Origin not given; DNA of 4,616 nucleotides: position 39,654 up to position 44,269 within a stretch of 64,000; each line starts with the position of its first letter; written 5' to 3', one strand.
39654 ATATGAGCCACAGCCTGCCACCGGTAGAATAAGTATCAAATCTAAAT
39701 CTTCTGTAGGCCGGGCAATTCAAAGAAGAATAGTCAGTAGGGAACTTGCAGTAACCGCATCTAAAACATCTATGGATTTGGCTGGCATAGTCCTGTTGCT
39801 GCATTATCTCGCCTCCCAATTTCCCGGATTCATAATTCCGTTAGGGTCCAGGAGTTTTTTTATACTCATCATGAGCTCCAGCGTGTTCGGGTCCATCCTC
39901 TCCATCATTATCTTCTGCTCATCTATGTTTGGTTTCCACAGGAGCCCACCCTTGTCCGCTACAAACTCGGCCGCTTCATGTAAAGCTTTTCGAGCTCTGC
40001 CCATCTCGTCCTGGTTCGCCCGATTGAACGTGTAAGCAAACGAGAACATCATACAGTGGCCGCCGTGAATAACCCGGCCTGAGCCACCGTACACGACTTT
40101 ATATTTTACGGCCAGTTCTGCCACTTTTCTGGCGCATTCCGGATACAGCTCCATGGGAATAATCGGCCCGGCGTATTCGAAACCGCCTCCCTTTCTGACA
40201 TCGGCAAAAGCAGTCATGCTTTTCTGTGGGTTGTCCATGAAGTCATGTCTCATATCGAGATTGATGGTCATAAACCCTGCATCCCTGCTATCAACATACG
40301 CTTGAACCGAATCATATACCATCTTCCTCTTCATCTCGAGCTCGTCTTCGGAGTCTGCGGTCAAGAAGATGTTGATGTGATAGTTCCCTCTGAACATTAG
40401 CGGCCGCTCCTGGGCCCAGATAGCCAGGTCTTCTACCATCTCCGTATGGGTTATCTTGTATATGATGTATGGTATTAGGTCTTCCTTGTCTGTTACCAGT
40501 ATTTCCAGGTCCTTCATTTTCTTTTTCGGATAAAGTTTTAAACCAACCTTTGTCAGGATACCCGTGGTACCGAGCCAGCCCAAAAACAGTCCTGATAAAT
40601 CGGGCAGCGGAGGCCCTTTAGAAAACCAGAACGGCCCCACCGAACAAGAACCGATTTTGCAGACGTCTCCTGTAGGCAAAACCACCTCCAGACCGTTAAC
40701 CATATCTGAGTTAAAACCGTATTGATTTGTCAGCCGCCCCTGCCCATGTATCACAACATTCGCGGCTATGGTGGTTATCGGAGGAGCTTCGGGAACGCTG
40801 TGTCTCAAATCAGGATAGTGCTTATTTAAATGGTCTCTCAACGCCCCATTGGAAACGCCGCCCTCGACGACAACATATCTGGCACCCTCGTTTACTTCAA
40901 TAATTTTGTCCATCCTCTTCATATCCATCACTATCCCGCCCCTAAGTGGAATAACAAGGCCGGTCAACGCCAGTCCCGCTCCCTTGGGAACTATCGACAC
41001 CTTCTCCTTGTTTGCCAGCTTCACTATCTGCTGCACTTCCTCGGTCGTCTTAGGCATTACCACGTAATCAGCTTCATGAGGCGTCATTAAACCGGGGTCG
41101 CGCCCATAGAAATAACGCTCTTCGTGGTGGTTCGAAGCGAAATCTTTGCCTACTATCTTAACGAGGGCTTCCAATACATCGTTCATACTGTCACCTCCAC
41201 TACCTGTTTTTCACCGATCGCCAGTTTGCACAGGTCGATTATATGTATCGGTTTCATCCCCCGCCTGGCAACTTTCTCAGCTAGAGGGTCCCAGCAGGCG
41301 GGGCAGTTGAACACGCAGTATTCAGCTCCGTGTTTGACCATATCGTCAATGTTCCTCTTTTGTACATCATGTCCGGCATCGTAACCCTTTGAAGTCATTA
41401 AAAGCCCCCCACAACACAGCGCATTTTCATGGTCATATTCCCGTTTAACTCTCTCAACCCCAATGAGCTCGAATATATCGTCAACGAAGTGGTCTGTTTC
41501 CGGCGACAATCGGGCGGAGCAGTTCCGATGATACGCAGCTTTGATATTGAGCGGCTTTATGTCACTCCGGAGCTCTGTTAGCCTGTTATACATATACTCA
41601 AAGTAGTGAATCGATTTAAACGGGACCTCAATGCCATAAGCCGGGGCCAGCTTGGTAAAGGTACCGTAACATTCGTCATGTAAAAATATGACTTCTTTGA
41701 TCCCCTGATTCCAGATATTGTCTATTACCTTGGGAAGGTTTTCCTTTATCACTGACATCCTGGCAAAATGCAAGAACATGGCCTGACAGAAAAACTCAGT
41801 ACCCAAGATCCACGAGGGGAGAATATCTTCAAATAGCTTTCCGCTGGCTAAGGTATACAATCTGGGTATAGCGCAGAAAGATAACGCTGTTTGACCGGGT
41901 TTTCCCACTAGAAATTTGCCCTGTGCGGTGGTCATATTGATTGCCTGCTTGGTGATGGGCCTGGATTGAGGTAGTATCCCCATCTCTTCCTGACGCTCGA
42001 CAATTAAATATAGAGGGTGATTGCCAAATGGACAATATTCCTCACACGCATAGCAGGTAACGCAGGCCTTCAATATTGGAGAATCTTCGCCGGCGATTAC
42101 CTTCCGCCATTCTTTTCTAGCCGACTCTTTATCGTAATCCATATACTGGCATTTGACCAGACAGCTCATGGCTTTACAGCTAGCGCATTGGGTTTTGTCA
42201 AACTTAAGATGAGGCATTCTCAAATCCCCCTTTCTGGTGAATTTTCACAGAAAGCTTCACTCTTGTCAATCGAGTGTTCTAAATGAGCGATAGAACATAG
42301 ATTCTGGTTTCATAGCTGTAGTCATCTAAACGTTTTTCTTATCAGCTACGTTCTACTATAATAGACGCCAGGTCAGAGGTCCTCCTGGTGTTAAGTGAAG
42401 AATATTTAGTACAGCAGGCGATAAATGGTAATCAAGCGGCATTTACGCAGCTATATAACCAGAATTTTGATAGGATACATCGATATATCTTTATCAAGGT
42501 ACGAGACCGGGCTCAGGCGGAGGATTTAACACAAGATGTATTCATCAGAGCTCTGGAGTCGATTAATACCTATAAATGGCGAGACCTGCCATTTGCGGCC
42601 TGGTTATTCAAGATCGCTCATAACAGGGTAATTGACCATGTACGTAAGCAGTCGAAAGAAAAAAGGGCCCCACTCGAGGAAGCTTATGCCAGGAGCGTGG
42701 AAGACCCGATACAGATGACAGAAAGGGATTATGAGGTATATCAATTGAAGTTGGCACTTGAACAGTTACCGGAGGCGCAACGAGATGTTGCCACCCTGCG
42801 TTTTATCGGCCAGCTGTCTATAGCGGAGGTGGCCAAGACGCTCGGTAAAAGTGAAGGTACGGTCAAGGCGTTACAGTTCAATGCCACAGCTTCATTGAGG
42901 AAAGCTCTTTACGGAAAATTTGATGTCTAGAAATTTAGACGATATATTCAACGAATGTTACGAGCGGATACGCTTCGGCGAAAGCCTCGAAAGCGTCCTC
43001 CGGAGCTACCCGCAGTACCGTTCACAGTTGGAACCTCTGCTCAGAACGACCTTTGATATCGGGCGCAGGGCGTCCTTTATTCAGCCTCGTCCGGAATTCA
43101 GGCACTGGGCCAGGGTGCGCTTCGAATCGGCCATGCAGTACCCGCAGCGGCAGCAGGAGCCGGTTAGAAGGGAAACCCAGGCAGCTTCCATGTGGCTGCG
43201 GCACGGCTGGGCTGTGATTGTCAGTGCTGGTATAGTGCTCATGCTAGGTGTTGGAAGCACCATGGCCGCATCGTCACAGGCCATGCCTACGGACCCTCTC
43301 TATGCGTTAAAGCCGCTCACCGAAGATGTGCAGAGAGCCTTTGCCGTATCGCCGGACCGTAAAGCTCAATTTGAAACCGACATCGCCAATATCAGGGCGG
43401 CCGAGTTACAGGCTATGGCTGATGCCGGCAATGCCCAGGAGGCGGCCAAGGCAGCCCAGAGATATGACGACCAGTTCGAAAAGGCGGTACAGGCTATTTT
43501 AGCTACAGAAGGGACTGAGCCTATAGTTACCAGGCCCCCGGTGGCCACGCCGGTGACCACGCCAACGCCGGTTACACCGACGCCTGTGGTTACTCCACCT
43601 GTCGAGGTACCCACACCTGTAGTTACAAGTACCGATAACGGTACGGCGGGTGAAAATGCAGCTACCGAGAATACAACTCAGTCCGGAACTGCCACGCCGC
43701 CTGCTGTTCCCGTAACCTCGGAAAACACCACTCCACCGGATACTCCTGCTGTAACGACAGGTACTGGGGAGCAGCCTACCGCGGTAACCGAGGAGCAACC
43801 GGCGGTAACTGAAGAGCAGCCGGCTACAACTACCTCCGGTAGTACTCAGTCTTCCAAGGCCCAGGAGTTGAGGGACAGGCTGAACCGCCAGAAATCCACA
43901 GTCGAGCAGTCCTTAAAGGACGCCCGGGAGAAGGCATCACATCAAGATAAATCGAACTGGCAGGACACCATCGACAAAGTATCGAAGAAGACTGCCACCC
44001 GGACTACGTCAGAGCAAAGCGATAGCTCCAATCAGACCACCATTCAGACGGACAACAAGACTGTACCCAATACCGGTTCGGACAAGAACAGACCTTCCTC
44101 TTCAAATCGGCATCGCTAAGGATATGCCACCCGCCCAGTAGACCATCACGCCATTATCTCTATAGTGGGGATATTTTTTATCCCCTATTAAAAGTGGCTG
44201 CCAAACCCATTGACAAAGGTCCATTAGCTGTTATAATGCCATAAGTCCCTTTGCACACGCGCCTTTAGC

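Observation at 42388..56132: ECF sigma/anti-sigma followed by an array of five paralogous, individually expressed beta-helix/CARDB surface proteins plus a DUF11 protein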

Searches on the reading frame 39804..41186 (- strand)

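Call 37: search_protein_families(library=pfam, proteins=[window:39804-41186:-], max_evalue=0.001)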
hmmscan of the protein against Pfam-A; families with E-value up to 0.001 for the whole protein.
window:39804-41186:- (460 aa): 2 families
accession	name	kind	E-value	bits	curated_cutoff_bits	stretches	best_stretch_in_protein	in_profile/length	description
PF01565.28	FAD_binding_4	-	8.4e-29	100.5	26.4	1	40-178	2-138/139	FAD binding domain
PF02913.24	FAD-oxidase_C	-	2.6e-14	54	21.2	1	344-456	136-247/248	FAD linked oxidases, C-terminal domain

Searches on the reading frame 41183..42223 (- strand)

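Call 37: search_protein_families(library=pfam, proteins=[window:41183-42223:-], max_evalue=0.001)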
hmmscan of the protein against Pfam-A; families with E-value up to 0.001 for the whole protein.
window:41183-42223:- (346 aa): 2 families
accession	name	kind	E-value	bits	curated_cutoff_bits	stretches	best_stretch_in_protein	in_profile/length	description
PF02754.22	CCG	-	2.3e-07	31.3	20.6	1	230-310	2-80/85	Cysteine-rich domain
PF13187.11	Fer4_9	-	0.00043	20.7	27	1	12-65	1-48/52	4Fe-4S dicluster domain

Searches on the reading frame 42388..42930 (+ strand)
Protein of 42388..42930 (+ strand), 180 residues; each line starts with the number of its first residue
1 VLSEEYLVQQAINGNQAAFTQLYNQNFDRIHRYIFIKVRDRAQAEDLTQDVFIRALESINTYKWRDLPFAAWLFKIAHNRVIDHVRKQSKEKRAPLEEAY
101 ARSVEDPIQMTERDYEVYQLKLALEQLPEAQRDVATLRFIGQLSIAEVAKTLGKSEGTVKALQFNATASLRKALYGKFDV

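Call 4: search_protein_families(library=pfam, proteins=[window:42388-42930:+], max_evalue=0.01)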
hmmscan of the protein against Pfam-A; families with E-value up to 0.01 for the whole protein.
window:42388-42930:+ (180 aa): 4 families
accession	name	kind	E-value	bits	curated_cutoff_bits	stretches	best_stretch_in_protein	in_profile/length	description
PF04542.20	Sigma70_r2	-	1.5e-17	63.6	24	1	22-90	1-70/71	Sigma-70 region 2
PF04545.22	Sigma70_r4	-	3.4e-12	46.1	24.1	1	123-172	1-50/50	Sigma-70, region 4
PF08281.18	Sigma70_r4_2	-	5e-11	42.5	25.7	1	120-161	4-45/54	Sigma-70, region 4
PF07638.17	Sigma70_ECF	-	1.4e-10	41.8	21.1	1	7-160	7-169/185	ECF sigma factor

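Call 5: search_protein_families(library=ncbifam, proteins=[window:42388-42930:+], max_evalue=0.01)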
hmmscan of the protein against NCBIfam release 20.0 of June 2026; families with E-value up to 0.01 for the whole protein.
window:42388-42930:+ (180 aa): 106 families (the best 25 are shown)
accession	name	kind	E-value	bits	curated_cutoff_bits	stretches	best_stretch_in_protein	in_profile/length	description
TIGR02952.1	Sig70_famx2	equivalog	1.2e-47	162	206.45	1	7-173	1-169/170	ECF subfamily RNA polymerase sigma factor, BldN family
NF009166.1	PRK12513.1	equivalog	1.1e-33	116.6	206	1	4-174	9-186/193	RNA polymerase sigma factor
TIGR02937.1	sigma70-ECF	superfamily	2.6e-29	102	42.9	1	18-174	2-165/165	sigma-70 family RNA polymerase sigma factor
NF007220.0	PRK09639.1-5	equivalog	6.2e-29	101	260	1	17-174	3-164/181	RNA polymerase sigma factor SigX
NF007216.0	PRK09638.1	equivalog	1.9e-28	99.4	194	1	3-174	4-174/180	RNA polymerase sigma factor SigY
NF007230.0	PRK09648.1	subfamily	3.5e-26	92.2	209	1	6-174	15-189/195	RNA polymerase sigma factor ShbA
TIGR02950.1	SigM_subfam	subfamily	2.9e-25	88.9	147.95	1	21-173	4-157/159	RNA polymerase sigma factor, SigM family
TIGR02985.1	Sig70_bacteroi1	subfamily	4.3e-25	88.8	126.4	1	18-174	2-162/162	RNA polymerase sigma-70 factor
NF004113.0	PRK05602.1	equivalog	4.1e-23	82.1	208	1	4-175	32-202/211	RNA polymerase sigma factor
NF007228.0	PRK09646.1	subfamily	6.8e-23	81.3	226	1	5-174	18-190/194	ECF RNA polymerase sigma factor SigK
TIGR02983.1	SigE-fam_strep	subfamily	7.1e-23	81.3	141.55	1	15-174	4-158/162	SigE family RNA polymerase sigma factor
NF007227.0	PRK09645.1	subfamily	1.7e-22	80.2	202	1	12-175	8-171/177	sigma-70 family RNA polymerase sigma factor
TIGR02954.1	Sig70_famx3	hypoth_equivalog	2e-22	79.7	188.5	1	3-174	2-167/170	RNA polymerase sigma-70 factor, TIGR02954 family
NF008888.0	PRK11922.1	equivalog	7e-22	78.2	204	1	3-177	16-199/231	RNA polymerase sigma factor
NF007225.0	PRK09643.1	equivalog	7.3e-22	78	190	1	3-171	13-179/204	RNA polymerase sigma factor SigM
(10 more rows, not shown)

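Call 56: search_solved_structures(query=window:42388-42930:+, max_evalue=1e-8)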
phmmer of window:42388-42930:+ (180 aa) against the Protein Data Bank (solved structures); distinct sequences matched with E-value up to 1e-8: 11.
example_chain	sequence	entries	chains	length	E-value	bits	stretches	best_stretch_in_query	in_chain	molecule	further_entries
6dxo_A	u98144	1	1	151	1.4e-28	103.5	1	7-101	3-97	RNA polymerase ECF-subfamily sigma factor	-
5wuq_A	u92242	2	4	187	1.1e-14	58.3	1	8-174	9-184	ECF RNA polymerase sigma factor SigW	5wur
9m9d_F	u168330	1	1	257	4.8e-14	56.2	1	17-171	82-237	ECF RNA polymerase sigma factor SigE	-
9m9e_F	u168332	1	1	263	5.1e-14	56.1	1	17-171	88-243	ECF RNA polymerase sigma factor SigE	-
9m98_F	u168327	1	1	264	5.1e-14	56.1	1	17-171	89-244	ECF RNA polymerase sigma factor SigE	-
4nqw_A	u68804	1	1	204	4.8e-13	52.9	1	7-174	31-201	ECF RNA polymerase sigma factor SigK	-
2q1z_A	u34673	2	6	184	1.9e-12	51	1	14-162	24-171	RpoE, ECF SigE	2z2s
6in7_B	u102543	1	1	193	1.3e-11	48.3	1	4-174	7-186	RNA polymerase sigma-H factor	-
8z6g_B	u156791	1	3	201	1.5e-11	48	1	4-174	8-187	RNA polymerase sigma factor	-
6dv9_F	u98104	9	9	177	9.2e-11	45.5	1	15-174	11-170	ECF RNA polymerase sigma factor SigL | RNA polymerase sigma factor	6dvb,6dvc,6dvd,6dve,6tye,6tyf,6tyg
9isn_F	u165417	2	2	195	2.1e-09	41.1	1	41-172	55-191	ECF sigma factor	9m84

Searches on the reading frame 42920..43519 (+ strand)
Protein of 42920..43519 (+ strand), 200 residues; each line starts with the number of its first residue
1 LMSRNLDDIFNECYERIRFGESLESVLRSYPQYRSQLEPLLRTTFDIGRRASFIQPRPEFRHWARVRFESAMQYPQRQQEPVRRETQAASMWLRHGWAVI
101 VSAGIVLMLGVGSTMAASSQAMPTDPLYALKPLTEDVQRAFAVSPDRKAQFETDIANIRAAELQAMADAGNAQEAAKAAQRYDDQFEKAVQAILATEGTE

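Call 65: find_homologous_proteins(query=window:42920-43519:+, max_evalue=0.001)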
Query seq(200 aa) (200 aa): 24 proteins with E <= 0.001 among 185 candidates.
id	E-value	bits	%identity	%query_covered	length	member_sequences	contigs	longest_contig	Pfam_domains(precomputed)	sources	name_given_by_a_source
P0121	7.9e-89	314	75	97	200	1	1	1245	PF18915.6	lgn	-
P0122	4.4e-80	286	68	99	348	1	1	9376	PF18915.6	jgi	jgi:hypothetical protein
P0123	1.1e-78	281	65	100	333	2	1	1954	PF18915.6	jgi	jgi:hypothetical protein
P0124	4.6e-77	276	65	100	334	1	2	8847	PF18915.6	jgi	jgi:hypothetical protein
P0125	4.4e-59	217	73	71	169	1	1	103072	-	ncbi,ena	-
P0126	1.2e-56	209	53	98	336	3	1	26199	PF18915.6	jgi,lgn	-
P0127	1.0e-55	206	54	94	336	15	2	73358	PF18915.6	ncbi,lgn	-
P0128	9.1e-54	200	51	98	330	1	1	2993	PF18915.6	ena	-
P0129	3.8e-53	198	51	99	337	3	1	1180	PF18915.6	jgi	jgi:hypothetical protein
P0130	4.4e-53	198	51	99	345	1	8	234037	PF18915.6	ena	-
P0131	1.3e-52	196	50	99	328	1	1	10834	PF18915.6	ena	-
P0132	2.4e-52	195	52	96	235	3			PF18915.6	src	-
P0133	3.5e-52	195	52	96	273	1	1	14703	PF18915.6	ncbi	ncbi:DUF5667 domain-containing protein, partial [Chloroflexota bacterium]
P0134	6.5e-52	194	50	99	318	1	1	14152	PF05887.17,PF18915.6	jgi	-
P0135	4.6e-51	191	69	67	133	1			-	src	-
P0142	1.5e-36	144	39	99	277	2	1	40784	PF18915.6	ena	-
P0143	8.3e-35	138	39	97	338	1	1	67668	PF18915.6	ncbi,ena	-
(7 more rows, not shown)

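Call 66: find_encoding_contigs(protein=P0143, flank=8000, max_places=1)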
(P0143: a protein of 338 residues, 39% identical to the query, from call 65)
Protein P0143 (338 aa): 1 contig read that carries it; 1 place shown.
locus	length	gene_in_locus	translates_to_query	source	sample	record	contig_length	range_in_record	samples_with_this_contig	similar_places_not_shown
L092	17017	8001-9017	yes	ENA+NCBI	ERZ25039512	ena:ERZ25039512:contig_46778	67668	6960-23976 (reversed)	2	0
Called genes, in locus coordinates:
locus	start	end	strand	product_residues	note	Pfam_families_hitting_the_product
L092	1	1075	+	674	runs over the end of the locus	PF22745:Nlig-Ia, PF01653:DNA_ligase_aden, PF03120:OB_DNA_ligase, PF03119:DNA_ligase_ZBD, PF14520:HHH_5 (faint), PF12826:HHH_2, PF00533:BRCT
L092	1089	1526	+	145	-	PF01195:Pept_tRNA_hydro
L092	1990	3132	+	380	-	PF03952:Enolase_N, PF00113:Enolase_C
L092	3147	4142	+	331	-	PF00753:Lactamase_B, PF19583:ODP, PF23023:Anti-Pycsar_Apyc1 (weak)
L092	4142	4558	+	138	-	PF14489:QueF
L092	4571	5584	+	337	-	PF00044:Gp_dh_N, PF02800:Gp_dh_C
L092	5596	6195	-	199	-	PF00106:adh_short, PF13561:adh_short_C2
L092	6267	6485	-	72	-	PF00106:adh_short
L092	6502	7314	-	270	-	PF12838:Fer4_7 (faint), PF13187:Fer4_9 (weak), PF13237:Fer4_10 (weak), PF00037:Fer4 (weak)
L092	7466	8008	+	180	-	PF07638:Sigma70_ECF, PF12645:HTH_16 (faint), PF04542:Sigma70_r2, PF08281:Sigma70_r4_2, PF04545:Sigma70_r4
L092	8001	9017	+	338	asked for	PF18915:DUF5667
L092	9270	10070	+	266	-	PF14257:DUF4349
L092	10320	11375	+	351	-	PF01008:IF-2B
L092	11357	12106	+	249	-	PF01048:PNP_UDP_1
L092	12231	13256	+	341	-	-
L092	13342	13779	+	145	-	-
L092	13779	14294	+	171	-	PF03266:NTPase_1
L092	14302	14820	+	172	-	PF07998:Peptidase_M54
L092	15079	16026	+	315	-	PF03446:NAD_binding_2 (weak), PF03807:F420_oxidored, PF10727:Rossmann-like, PF10728:DUF2520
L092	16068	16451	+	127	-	PF02261:Asp_decarbox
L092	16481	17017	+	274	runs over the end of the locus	PF02548:Pantoate_transf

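Call 67: find_encoding_contigs(protein=P0130, flank=8000, max_places=1)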
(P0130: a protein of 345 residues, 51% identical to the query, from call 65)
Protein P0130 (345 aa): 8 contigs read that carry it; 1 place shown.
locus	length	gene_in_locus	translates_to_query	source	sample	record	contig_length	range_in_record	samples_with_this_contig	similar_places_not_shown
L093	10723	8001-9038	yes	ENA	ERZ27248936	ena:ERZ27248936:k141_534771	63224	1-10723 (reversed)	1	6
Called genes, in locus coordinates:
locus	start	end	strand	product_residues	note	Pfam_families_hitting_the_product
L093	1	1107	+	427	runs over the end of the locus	PF03952:Enolase_N, PF00113:Enolase_C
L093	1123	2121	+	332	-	PF00753:Lactamase_B, PF23023:Anti-Pycsar_Apyc1 (weak), PF19583:ODP (faint)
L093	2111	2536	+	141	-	PF14489:QueF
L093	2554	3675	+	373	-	PF00044:Gp_dh_N, PF02800:Gp_dh_C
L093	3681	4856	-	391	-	PF13183:Fer4_8, PF13534:Fer4_17 (weak), PF02754:CCG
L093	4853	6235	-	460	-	PF01565:FAD_binding_4, PF02913:FAD-oxidase_C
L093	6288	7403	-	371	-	PF02754:CCG (weak)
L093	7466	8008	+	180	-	PF07638:Sigma70_ECF, PF04542:Sigma70_r2, PF08281:Sigma70_r4_2, PF04545:Sigma70_r4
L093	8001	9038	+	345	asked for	PF18915:DUF5667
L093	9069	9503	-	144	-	-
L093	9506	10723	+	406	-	?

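Call 68: find_encoding_contigs(protein=P0142, flank=8000, max_places=1)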
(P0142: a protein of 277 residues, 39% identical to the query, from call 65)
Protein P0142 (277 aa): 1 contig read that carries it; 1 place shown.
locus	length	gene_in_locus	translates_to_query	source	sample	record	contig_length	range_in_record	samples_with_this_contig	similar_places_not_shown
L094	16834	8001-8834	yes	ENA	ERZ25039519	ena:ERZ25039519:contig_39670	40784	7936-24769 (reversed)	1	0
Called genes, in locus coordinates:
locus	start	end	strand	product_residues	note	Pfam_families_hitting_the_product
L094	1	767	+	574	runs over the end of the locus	PF22745:Nlig-Ia, PF01653:DNA_ligase_aden, PF03120:OB_DNA_ligase, PF03119:DNA_ligase_ZBD, PF14520:HHH_5 (faint), PF12826:HHH_2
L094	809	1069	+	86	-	PF00533:BRCT, PF12738:PTCB-BRCT (weak)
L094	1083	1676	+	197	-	PF01195:Pept_tRNA_hydro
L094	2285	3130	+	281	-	PF00113:Enolase_C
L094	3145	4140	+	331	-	PF00753:Lactamase_B, PF19583:ODP, PF23023:Anti-Pycsar_Apyc1 (weak)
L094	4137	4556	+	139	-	PF14489:QueF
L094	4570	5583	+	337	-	PF00044:Gp_dh_N, PF02800:Gp_dh_C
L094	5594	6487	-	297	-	PF00106:adh_short, PF08659:KR, PF13561:adh_short_C2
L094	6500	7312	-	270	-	PF12838:Fer4_7 (faint), PF13237:Fer4_10 (weak), PF13187:Fer4_9 (weak), PF00037:Fer4 (weak)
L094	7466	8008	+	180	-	PF07638:Sigma70_ECF, PF04542:Sigma70_r2, PF08281:Sigma70_r4_2, PF04545:Sigma70_r4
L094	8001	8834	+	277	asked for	PF18915:DUF5667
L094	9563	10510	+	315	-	PF14257:DUF4349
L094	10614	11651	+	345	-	PF01008:IF-2B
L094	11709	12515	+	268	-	PF01048:PNP_UDP_1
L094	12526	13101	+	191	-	-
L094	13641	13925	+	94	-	-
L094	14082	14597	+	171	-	PF03266:NTPase_1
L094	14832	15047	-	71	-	-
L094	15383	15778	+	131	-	PF10727:Rossmann-like, PF03446:NAD_binding_2, PF03807:F420_oxidored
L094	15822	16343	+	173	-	PF10728:DUF2520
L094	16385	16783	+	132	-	PF02261:Asp_decarbox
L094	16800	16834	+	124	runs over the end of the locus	PF02548:Pantoate_transf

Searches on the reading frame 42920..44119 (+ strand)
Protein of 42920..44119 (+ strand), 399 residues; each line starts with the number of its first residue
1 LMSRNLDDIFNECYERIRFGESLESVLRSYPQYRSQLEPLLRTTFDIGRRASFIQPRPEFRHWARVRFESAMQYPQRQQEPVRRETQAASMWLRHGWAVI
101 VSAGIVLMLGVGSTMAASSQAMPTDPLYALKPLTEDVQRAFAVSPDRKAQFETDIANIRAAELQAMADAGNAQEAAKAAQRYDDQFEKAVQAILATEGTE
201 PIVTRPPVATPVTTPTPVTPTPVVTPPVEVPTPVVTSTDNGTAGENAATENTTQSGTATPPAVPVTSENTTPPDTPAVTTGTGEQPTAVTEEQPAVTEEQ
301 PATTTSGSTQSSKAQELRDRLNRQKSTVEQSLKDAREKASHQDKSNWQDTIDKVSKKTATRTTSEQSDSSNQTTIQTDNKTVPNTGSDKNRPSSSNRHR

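Call 4: search_protein_families(library=pfam, proteins=[window:42920-44119:+], max_evalue=0.01)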
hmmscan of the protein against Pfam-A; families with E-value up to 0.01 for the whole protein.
window:42920-44119:+ (399 aa): 1 family
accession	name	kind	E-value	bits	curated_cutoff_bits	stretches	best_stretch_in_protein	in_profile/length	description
PF18915.5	DUF5667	-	1.3e-14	54.8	27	1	121-195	2-79/99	Domain of unknown function (DUF5667)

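Call 5: search_protein_families(library=ncbifam, proteins=[window:42920-44119:+], max_evalue=0.01)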
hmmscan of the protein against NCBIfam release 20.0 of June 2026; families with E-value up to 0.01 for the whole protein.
window:42920-44119:+ (399 aa): 0 families

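Call 57: search_solved_structures(query=window:42920-44119:+, max_evalue=1)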
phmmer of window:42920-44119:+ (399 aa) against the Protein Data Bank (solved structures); distinct sequences matched with E-value up to 1: 5.
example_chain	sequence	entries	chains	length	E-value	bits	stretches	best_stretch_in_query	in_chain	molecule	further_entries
1o99_A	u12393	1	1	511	0.46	12.8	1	123-248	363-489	2,3-BISPHOSPHOGLYCERATE-INDEPENDENT PHOSPHOGLYCERATE MUTASE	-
1ejj_A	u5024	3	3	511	0.46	12.8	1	123-248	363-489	PHOSPHOGLYCERATE MUTASE | 2,3-BISPHOSPHOGLYCERATE-INDEPENDENT PHOSPHOGLYCERATE MUTASE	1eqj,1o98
6tob_A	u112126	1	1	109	0.58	12.5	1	294-359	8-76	Integration host factor MIHF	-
8p84_A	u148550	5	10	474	0.62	12.4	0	255-326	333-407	Monoamine oxidase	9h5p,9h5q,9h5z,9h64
8cmo_L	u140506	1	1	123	0.84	11.9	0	23-61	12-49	Photosystem I reaction centre subunit XI PsaL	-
